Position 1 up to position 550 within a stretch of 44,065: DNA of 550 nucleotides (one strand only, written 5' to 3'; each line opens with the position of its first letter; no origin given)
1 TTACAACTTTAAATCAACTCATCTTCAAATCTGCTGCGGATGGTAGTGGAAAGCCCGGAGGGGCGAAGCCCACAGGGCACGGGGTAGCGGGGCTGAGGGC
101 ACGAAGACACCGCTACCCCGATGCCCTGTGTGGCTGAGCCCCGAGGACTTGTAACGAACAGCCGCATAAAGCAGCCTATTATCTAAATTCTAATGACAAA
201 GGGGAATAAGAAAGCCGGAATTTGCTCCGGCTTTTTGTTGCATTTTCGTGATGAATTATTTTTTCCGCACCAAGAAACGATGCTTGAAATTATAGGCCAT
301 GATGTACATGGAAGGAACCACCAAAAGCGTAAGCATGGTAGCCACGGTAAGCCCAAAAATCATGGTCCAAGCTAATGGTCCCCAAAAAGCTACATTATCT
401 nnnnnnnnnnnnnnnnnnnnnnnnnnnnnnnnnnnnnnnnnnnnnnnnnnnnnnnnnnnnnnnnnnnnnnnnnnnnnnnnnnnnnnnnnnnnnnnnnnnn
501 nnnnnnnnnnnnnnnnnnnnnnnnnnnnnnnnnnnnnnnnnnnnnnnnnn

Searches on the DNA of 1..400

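Call 10: search_rna_families(source=window, start=1, end=400, threshold=evalue, max_evalue=0.1, show_alignments=1)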
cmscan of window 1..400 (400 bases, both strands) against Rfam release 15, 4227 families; matches with E-value up to 0.1: 3.
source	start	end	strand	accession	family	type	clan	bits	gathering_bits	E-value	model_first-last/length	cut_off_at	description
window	24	172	+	RF01705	Flavo-1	Gene; sRNA;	-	25.2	42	0.0035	1-76/76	no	Flavo-1 RNA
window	201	295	-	RF02053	STnc430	Gene; sRNA;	-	24.6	47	0.088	1-162/162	no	Enterobacterial sRNA STnc430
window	59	143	+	RF00981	mir-939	Gene; miRNA;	-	23.8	84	0.066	1-82/82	no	mir-939 microRNA precursor family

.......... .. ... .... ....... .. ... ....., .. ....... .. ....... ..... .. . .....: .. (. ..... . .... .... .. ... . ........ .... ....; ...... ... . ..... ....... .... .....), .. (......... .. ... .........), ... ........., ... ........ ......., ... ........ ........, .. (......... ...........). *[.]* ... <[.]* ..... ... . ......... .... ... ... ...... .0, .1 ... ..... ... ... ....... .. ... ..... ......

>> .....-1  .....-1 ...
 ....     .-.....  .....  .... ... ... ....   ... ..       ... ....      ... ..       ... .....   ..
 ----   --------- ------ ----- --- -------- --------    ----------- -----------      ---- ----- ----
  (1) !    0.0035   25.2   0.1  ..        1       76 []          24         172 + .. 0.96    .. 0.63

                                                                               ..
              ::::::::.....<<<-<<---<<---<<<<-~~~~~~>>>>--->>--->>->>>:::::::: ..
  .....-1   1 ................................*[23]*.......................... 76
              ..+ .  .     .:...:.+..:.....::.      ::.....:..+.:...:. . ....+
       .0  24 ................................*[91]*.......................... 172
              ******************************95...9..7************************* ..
